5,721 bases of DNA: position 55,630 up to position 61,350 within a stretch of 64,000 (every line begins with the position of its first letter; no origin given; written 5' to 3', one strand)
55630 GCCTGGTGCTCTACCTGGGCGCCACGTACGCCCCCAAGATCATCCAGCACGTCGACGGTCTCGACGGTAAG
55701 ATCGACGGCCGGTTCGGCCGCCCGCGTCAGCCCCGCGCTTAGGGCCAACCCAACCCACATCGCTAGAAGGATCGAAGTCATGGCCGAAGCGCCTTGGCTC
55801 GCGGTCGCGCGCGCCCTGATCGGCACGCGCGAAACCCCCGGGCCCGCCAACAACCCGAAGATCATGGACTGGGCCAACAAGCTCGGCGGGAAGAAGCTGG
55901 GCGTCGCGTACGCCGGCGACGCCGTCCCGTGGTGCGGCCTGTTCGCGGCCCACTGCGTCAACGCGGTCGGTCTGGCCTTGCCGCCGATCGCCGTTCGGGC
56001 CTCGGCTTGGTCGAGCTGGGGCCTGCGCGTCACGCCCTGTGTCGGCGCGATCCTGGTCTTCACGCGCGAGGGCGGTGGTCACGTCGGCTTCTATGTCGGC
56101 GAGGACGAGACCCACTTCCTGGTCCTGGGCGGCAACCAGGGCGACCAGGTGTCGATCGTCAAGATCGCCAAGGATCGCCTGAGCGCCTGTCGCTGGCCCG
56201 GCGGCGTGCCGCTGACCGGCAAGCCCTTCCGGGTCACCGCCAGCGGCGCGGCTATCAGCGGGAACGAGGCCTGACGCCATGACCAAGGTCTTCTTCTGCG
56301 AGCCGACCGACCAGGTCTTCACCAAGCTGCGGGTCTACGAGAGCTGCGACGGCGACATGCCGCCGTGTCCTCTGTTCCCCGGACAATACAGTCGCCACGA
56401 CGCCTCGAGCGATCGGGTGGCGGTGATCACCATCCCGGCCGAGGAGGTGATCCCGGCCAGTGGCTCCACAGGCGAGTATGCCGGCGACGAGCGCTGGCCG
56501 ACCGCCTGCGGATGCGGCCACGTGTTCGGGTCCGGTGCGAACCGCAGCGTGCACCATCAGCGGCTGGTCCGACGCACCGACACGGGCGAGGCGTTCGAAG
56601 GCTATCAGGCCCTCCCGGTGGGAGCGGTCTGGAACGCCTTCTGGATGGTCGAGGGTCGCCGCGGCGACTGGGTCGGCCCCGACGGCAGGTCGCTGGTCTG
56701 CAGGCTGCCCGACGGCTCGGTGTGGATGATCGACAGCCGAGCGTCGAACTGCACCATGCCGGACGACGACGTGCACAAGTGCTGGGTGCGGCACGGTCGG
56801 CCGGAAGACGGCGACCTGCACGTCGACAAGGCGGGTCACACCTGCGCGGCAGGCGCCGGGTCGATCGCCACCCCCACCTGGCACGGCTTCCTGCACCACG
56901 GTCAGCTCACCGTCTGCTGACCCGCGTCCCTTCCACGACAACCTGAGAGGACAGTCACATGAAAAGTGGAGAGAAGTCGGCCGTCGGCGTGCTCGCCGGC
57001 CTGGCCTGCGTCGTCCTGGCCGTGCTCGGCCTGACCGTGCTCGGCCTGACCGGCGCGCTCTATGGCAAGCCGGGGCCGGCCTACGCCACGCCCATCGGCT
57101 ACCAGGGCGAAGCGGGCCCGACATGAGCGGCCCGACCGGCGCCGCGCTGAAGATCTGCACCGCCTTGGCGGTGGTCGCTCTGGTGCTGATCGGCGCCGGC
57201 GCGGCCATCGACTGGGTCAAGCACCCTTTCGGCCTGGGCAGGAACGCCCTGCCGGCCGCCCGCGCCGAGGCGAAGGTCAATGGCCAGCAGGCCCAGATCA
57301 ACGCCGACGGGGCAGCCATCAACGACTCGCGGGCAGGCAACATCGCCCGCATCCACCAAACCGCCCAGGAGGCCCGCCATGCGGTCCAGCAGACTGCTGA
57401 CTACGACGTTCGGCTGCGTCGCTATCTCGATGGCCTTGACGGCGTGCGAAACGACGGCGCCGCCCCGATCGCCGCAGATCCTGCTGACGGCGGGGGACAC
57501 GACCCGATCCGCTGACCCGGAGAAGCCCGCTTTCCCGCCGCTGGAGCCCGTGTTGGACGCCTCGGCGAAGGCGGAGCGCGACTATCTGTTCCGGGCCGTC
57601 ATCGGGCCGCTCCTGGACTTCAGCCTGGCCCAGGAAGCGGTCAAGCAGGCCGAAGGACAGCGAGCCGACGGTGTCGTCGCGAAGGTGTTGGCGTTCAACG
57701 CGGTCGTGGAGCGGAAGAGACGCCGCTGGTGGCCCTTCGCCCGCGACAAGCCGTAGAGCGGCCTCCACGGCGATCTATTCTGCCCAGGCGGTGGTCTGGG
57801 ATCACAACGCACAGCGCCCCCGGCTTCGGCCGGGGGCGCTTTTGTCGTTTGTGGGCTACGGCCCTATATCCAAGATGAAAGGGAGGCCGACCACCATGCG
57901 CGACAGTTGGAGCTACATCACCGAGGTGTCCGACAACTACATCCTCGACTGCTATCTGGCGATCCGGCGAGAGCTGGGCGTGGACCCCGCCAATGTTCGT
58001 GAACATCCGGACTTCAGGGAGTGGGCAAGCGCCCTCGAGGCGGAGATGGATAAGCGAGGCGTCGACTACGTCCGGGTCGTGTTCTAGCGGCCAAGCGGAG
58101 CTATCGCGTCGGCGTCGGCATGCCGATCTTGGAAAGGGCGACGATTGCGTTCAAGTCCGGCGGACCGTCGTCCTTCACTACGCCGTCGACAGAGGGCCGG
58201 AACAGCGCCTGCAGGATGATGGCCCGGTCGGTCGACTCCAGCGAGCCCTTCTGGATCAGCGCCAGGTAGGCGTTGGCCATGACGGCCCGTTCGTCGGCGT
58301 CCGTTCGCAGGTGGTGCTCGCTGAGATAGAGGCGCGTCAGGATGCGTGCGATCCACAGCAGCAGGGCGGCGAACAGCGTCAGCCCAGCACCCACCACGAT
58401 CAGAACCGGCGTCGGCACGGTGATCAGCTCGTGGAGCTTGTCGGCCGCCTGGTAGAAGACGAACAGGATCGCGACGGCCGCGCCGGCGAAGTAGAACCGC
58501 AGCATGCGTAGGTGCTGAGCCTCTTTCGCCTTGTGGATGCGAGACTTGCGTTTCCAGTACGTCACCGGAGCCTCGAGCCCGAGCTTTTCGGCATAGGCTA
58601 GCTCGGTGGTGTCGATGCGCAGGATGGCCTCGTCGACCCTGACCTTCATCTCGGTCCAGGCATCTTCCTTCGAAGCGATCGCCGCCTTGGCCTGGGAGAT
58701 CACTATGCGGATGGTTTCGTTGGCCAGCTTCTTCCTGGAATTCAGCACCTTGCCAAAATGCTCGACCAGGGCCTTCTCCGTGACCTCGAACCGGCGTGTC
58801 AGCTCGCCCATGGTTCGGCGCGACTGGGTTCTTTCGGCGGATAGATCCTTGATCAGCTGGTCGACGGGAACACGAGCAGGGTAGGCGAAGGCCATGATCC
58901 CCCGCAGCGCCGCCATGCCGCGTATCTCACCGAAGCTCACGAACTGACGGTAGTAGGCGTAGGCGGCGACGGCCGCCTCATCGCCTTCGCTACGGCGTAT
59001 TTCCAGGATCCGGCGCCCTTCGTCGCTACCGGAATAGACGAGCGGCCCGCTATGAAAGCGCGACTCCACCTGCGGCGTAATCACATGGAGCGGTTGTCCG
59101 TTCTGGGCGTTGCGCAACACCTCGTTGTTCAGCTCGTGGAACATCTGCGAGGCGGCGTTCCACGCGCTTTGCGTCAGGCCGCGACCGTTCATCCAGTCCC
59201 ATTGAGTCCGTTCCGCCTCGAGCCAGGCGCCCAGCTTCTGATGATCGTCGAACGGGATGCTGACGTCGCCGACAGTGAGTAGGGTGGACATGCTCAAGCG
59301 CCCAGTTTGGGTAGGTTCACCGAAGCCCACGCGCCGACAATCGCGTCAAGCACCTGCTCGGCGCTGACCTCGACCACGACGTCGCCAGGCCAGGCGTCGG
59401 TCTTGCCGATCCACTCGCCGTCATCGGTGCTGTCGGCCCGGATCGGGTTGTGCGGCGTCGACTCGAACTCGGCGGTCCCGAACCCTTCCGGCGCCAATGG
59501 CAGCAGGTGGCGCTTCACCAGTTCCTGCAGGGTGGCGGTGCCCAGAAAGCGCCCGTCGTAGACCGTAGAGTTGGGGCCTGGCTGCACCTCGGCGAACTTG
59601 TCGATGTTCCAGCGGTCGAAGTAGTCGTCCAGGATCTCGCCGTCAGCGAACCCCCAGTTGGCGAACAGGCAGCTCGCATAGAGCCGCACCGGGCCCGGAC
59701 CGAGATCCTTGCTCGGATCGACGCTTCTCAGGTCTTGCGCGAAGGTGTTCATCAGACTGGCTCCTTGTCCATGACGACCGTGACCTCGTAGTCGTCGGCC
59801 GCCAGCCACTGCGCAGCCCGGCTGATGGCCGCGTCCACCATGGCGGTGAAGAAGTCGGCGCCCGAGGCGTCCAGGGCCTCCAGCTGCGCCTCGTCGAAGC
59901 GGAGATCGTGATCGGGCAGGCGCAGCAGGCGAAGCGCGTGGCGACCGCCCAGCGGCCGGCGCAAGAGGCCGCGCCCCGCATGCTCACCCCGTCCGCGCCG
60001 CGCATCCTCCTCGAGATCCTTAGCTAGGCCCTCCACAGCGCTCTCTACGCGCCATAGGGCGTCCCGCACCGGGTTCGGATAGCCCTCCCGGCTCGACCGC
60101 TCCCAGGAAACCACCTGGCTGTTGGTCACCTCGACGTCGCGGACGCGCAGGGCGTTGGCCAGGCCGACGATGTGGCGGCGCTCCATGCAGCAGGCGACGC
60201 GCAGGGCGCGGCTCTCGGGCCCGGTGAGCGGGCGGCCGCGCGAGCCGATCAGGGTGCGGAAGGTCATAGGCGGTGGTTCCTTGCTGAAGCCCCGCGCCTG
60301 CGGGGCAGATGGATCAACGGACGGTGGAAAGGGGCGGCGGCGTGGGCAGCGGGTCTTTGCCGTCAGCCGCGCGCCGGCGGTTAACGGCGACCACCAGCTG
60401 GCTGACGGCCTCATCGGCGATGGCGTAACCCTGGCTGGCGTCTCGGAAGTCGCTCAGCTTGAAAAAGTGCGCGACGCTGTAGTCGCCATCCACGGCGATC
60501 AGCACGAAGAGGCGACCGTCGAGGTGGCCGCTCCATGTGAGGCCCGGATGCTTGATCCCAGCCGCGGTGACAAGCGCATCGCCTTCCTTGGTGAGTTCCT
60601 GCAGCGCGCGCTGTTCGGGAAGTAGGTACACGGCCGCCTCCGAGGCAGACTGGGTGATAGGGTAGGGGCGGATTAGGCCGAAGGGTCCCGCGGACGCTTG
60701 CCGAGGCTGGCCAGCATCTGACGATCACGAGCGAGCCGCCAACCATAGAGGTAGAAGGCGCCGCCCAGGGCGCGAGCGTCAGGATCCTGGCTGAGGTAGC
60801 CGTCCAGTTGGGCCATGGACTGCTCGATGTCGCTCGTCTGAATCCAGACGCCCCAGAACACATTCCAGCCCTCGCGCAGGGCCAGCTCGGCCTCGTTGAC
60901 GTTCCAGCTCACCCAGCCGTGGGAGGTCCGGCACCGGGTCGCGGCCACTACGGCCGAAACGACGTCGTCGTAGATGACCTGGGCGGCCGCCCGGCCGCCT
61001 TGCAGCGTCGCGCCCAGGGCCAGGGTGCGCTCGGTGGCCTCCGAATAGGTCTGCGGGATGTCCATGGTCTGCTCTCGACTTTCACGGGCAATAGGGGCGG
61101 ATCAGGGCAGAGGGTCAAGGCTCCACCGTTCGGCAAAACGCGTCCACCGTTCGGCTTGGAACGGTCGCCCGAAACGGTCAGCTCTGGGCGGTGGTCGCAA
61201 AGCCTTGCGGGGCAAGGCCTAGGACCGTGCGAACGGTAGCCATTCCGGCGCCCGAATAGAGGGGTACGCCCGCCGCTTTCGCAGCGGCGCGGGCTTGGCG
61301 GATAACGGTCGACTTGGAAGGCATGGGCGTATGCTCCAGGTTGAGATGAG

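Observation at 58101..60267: Three-gene translationally coupled minus-strand module ending in a 2-TM protein: candidate prophage-encoded defence / abortive-infection system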

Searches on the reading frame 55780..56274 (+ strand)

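Call 5: search_protein_families(library=phrogs, proteins=[window:55780-56274:+], max_evalue=0.01)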
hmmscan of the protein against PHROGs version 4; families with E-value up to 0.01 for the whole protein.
window:55780-56274:+ (164 aa): 2 families
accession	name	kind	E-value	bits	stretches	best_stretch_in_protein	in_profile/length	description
phrog_1259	-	tail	6.4e-30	104.6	1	2-158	987-1147/1179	baseplate hub subunit and tail lysozyme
phrog_9589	-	lysis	1.9e-07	32.2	1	7-124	8-130/281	endolysin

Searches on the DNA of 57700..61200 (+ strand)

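Call 8: search_dna_similar(query=window:57700-61200:+, collection=phages, mode=distant, max_rows=15)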
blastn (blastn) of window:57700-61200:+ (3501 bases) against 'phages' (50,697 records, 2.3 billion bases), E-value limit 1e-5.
No match.

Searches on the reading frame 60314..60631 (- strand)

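Call 3: search_protein_families(library=pfam, proteins=[window:60314-60631:-], max_evalue=1)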
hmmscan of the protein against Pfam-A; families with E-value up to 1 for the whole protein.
window:60314-60631:- (105 aa): 1 family
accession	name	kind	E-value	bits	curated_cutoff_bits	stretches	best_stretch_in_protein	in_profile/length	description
PF20722.2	DUF6830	-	0.19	11.7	24.3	1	52-97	46-91/158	Domain of unknown function (DUF6830)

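Call 4: search_protein_families(library=padloc, proteins=[window:60314-60631:-], max_evalue=1)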
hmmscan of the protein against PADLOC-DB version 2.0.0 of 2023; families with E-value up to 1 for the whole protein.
window:60314-60631:- (105 aa): 0 families

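Call 5: search_protein_families(library=phrogs, proteins=[window:60314-60631:-], max_evalue=0.01)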
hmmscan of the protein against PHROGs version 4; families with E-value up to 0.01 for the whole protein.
window:60314-60631:- (105 aa): 0 families

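Call 6: search_protein_families(library=ncbifam, proteins=[window:60314-60631:-], max_evalue=0.01)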
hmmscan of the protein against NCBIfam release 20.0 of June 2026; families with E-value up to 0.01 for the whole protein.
window:60314-60631:- (105 aa): 0 families

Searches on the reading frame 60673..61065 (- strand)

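Call 3: search_protein_families(library=pfam, proteins=[window:60673-61065:-], max_evalue=1)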
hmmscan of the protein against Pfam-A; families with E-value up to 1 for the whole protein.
window:60673-61065:- (130 aa): 1 family
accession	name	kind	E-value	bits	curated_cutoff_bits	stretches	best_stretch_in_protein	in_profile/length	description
PF18755.6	RAMA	-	0.12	12.8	35.2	1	30-60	62-93/107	Restriction Enzyme Adenine Methylase Associated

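Call 4: search_protein_families(library=padloc, proteins=[window:60673-61065:-], max_evalue=1)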
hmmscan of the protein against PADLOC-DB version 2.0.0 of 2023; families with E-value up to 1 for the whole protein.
window:60673-61065:- (130 aa): 0 families

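Call 5: search_protein_families(library=phrogs, proteins=[window:60673-61065:-], max_evalue=0.01)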
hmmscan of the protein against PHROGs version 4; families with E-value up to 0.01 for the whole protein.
window:60673-61065:- (130 aa): 0 families

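Call 6: search_protein_families(library=ncbifam, proteins=[window:60673-61065:-], max_evalue=0.01)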
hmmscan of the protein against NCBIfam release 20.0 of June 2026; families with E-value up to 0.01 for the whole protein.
window:60673-61065:- (130 aa): 0 families
